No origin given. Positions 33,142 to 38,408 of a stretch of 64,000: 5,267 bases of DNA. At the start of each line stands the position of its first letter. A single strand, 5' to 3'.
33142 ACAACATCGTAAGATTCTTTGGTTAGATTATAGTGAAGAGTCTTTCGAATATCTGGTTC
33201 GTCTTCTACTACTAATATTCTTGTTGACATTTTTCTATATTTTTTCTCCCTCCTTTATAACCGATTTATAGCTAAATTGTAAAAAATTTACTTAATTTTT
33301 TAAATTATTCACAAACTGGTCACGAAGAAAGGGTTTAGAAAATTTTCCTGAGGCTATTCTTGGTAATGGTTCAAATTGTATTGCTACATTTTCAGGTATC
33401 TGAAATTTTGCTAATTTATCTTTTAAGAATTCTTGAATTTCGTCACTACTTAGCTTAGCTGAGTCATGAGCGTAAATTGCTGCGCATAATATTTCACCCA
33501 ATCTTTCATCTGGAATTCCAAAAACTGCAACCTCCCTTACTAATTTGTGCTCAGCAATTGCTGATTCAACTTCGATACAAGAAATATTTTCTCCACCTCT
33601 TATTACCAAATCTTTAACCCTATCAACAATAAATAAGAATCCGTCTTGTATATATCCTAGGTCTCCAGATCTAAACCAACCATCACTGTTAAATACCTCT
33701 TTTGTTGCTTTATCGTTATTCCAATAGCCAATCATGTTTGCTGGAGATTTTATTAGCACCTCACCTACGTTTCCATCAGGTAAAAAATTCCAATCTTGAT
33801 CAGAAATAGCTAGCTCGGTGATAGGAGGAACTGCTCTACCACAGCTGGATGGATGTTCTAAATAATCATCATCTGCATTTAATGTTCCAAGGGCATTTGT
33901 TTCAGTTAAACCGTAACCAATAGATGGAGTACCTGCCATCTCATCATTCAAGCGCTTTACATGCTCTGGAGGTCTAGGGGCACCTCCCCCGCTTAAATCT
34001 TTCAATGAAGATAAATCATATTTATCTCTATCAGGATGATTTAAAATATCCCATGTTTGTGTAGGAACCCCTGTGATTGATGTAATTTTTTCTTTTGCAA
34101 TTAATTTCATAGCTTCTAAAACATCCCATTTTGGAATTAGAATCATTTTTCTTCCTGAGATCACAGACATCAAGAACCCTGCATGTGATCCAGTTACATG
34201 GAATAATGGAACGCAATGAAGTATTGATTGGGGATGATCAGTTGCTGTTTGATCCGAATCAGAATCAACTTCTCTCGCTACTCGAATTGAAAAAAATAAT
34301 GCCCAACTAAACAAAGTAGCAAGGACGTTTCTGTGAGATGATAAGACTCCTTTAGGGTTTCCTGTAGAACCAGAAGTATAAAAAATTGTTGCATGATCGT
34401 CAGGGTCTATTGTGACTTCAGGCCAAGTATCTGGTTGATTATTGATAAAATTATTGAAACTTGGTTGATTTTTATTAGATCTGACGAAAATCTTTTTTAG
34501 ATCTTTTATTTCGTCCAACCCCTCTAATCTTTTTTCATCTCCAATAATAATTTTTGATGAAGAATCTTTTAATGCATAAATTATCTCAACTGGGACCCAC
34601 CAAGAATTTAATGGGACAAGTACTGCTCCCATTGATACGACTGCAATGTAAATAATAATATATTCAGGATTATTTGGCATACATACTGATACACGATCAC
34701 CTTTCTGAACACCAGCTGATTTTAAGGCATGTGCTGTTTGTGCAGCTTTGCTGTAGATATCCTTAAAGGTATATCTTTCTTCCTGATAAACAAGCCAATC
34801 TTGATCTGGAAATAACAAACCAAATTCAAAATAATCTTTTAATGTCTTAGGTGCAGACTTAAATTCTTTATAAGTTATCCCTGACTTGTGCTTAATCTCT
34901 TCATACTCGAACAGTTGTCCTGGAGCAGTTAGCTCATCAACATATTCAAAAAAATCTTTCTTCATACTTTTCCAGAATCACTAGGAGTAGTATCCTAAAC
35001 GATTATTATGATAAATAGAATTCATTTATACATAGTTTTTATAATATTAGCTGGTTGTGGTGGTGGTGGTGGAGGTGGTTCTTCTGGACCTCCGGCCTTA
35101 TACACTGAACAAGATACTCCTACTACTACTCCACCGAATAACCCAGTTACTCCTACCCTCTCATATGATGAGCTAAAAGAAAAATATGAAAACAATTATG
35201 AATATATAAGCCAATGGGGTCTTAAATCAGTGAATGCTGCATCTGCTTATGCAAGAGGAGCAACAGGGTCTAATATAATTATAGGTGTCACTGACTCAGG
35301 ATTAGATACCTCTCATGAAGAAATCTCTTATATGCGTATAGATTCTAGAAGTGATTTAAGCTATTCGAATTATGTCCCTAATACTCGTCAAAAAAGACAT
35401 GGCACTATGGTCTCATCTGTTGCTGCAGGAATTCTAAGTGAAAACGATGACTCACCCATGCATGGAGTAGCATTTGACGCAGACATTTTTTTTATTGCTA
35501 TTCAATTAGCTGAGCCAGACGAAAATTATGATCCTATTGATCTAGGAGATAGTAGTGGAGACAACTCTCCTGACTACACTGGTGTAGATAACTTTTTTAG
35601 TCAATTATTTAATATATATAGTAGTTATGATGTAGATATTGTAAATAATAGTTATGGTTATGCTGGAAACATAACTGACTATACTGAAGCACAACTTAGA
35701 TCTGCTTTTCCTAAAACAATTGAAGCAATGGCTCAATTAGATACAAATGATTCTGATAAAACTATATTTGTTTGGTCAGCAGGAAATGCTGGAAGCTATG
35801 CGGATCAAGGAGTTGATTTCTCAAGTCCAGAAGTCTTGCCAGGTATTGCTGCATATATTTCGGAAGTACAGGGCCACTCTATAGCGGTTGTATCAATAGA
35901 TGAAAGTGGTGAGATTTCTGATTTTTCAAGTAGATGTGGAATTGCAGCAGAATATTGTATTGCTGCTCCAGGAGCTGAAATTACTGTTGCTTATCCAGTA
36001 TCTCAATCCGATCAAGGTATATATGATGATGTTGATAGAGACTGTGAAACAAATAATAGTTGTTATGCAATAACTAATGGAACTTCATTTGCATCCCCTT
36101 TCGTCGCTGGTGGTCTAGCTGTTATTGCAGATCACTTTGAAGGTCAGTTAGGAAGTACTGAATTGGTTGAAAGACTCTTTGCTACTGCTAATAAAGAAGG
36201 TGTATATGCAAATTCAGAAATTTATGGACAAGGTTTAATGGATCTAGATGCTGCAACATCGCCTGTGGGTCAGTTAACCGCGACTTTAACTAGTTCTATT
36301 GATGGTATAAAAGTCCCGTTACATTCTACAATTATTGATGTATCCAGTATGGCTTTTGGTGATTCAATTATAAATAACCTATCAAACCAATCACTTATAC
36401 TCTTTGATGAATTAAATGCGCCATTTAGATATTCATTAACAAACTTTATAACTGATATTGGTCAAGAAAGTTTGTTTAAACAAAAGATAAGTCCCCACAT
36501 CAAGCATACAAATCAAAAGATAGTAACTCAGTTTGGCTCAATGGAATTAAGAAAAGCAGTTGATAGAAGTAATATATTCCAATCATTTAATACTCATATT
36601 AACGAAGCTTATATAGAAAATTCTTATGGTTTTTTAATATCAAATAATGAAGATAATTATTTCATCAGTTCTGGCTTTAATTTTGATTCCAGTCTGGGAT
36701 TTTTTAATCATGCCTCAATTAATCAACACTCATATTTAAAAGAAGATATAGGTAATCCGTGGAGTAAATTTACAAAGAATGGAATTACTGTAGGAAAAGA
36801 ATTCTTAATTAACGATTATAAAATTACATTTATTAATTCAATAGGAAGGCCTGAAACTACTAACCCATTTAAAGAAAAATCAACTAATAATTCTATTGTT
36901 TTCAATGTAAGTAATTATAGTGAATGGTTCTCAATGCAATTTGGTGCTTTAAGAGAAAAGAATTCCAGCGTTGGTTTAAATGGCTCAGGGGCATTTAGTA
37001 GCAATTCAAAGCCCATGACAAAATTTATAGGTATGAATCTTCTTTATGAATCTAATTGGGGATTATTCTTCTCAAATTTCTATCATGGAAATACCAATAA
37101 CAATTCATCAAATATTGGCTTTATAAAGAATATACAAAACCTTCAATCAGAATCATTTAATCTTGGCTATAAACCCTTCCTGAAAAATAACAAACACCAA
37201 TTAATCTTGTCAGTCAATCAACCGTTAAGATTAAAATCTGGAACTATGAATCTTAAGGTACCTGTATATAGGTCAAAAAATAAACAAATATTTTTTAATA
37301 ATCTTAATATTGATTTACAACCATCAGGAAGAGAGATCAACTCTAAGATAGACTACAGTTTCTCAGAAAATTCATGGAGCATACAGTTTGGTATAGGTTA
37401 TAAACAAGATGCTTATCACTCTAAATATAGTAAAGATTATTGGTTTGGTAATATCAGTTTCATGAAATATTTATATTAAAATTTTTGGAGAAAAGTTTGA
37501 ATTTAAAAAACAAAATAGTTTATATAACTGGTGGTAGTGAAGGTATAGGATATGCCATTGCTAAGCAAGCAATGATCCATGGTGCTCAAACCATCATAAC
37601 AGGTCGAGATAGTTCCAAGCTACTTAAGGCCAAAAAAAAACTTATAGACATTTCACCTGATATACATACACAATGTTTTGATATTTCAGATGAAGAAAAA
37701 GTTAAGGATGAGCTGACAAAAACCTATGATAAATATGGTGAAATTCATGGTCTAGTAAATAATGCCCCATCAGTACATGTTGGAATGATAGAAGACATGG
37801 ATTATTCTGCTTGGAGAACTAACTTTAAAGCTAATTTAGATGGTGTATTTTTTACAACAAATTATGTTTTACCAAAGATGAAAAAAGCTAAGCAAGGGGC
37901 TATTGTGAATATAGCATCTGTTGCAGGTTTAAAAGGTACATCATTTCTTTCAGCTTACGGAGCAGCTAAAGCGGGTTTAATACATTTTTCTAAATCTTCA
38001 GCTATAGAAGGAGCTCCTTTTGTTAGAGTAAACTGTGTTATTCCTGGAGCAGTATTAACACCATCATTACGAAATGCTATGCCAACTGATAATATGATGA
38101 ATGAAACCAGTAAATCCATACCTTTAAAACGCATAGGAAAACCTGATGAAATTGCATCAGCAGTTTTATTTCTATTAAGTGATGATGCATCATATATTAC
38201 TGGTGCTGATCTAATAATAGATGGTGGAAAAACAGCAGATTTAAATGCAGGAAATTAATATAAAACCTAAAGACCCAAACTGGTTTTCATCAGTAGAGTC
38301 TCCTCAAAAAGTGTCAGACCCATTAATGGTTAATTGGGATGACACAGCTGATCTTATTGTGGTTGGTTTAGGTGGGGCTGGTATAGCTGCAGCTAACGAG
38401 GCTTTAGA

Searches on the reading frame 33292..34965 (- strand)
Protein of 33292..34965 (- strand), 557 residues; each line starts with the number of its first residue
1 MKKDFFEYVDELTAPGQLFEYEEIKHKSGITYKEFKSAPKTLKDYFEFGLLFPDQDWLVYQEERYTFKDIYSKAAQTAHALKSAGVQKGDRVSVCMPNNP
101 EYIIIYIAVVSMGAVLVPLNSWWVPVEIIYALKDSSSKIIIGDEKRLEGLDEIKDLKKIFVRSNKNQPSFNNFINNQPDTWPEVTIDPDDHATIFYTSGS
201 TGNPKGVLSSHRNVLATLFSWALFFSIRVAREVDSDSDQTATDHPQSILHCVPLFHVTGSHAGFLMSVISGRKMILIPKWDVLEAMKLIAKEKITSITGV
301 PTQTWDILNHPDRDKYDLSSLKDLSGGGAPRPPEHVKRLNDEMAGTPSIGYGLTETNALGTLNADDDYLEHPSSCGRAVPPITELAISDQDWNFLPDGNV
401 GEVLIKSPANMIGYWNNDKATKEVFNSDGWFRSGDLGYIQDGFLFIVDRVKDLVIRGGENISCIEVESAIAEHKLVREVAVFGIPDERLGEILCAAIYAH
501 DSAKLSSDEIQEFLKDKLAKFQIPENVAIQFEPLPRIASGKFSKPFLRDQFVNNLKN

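Call 9: search_protein_families(library=pfam, proteins=[window:33292-34965:-], max_evalue=0.0001)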
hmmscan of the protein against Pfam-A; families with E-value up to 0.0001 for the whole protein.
window:33292-34965:- (557 aa): 2 families
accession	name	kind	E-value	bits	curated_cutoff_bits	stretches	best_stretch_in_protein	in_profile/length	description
PF00501.34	AMP-binding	-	4.5e-82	276.3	29.9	1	52-415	8-384/384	AMP-binding enzyme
PF13193.12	AMP-binding_C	-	3.9e-14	53.8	24.5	1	465-541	1-76/76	AMP-binding enzyme C-terminal domain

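Call 31: search_protein_families(library=ncbifam, proteins=[window:33292-34965:-], max_evalue=1e-20)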
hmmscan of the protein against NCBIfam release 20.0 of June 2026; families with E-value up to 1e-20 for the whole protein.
window:33292-34965:- (557 aa): 90 families (the best 25 are shown)
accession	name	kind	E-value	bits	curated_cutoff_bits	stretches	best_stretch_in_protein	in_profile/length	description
NF004837.0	PRK06187.1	subfamily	5.9e-126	420.8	476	1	52-553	21-524/531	long-chain-fatty-acid--CoA ligase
NF052580.1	Str24CoAsynCasG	equivalog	1.5e-122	409.7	750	1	6-543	8-542/548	steroid-24-oyl-CoA synthetase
NF006182.0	PRK08316.1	subfamily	1.9e-98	330.2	663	1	52-554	24-520/523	fatty acyl-CoA synthetase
NF009233.0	PRK12583.1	subfamily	1.6e-96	324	832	1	184-556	196-555/558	fatty acid CoA ligase family protein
NF005801.1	PRK07656.1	equivalog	1.2e-93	314.5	657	1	52-548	14-500/500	FadD3 family acyl-CoA ligase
NF006181.0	PRK08314.1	subfamily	7.2e-89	298.5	705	1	171-549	187-552/563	long-chain-fatty-acid--CoA ligase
NF005702.0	PRK07514.1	subfamily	3e-86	289.8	558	1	61-553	26-502/506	malonyl-CoA synthase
NF005307.0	PRK06839.1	equivalog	9.5e-85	285.1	748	1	51-550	14-492/496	o-succinylbenzoate--CoA ligase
NF005857.1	PRK07786.1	exception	1.3e-82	278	733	1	49-551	19-512/513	fatty-acid--CoA ligase FadD5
NF052269.1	Staph_lig_FadD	equivalog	7.9e-82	275.2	650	1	61-548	24-490/499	long-chain-fatty-acid--CoA ligase FadD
NF002966.0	PRK03640.1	equivalog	1.1e-81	274.9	556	1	51-549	14-478/483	o-succinylbenzoate--CoA ligase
NF009071.0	PRK12406.1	subfamily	5.8e-81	272.4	701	1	61-555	9-506/510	acyl-CoA synthetase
NF004758.0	PRK06087.1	equivalog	1e-80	271.8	736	1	41-556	25-540/548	medium-chain fatty-acid--CoA ligase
NF004114.0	PRK05605.1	equivalog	1.3e-80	271.4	766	1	172-554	200-572/575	long-chain-fatty-acid--CoA ligase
NF004797.0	PRK06145.1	equivalog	1.4e-77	261.1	850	1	53-551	16-495/499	acyl-CoA synthetase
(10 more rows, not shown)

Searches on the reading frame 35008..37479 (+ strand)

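Call 29: search_protein_families(library=pfam, proteins=[window:35008-37479:+], max_evalue=0.0001)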
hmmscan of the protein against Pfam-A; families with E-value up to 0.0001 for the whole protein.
window:35008-37479:+ (823 aa): 1 family
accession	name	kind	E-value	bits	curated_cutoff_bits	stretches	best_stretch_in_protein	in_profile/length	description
PF00082.27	Peptidase_S8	-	6.5e-34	118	21.8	1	87-409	1-288/288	Subtilase family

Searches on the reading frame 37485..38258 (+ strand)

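Call 29: search_protein_families(library=pfam, proteins=[window:37485-38258:+], max_evalue=0.0001)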
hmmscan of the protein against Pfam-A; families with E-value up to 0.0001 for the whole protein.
window:37485-38258:+ (257 aa): 3 families
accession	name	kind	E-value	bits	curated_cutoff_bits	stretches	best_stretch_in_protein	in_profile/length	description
PF13561.12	adh_short_C2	-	3.3e-55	187.7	27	1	19-249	6-235/236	Enoyl-(Acyl carrier protein) reductase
PF00106.31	adh_short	-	5.2e-50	170.1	26.6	1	10-198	1-190/195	short chain dehydrogenase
PF08659.16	KR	-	5.3e-15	56.2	22.6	1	13-182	4-173/180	KR domain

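Call 31: search_protein_families(library=ncbifam, proteins=[window:37485-38258:+], max_evalue=1e-20)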
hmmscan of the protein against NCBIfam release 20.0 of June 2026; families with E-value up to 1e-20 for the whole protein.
window:37485-38258:+ (257 aa): 161 families (the best 25 are shown)
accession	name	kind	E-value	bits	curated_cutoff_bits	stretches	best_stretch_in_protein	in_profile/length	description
NF005559.1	PRK07231.1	subfamily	1.4e-64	218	215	1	7-250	2-248/249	glucose 1-dehydrogenase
NF052558.1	MBtsdlDhBudC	equivalog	1.6e-58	198.2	270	1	8-252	2-244/250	meso-2,3-butanediol dehydrogenase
NF009466.0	PRK12826.1-2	subfamily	1.3e-57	195.1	222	1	8-251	2-246/248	3-oxoacyl-ACP reductase FabG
NF052562.1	RADHDNL4305835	equivalog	9.4e-56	189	400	1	6-251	4-251/252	NADP-dependent (R)-specific alcohol dehydrogenase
TIGR01830.1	3oxo_ACP_reduc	equivalog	6.4e-55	186.5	297.75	1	13-248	2-237/239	3-oxoacyl-[acyl-carrier-protein] reductase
NF004791.0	PRK06138.1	equivalog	3.6e-54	183.7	312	1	6-251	2-251/252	SDR family oxidoreductase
NF004197.0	PRK05653.1-1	equivalog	4.3e-54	183.8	332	1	5-249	3-246/249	3-oxoacyl-ACP reductase FabG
NF004198.0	PRK05653.1-3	equivalog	9.7e-54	182.4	296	1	7-249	5-246/248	3-oxoacyl-ACP reductase FabG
NF009468.0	PRK12826.1-4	equivalog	2.3e-53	181.5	318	1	6-250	4-248/256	SDR family oxidoreductase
NF009093.0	PRK12429.1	subfamily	1.8e-52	178.2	258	1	6-251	2-258/259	3-hydroxybutyrate dehydrogenase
NF009464.0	PRK12824.1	subfamily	1.8e-51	175.2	269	1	9-249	2-242/245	3-oxoacyl-ACP reductase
NF005893.0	PRK07856.1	equivalog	2.2e-51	174.6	255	1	3-248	3-240/255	SDR family oxidoreductase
TIGR01963.1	PHB_DH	subfamily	3.8e-51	173.8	307.05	1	10-251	2-254/255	3-hydroxybutyrate dehydrogenase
TIGR01829.1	AcAcCoA_reduct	subfamily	4.4e-51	173.9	302.1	1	10-249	1-240/242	acetoacetyl-CoA reductase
NF005007.0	PRK06398.1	equivalog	3.6e-50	170.5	341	1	5-252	3-248/259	aldose dehydrogenase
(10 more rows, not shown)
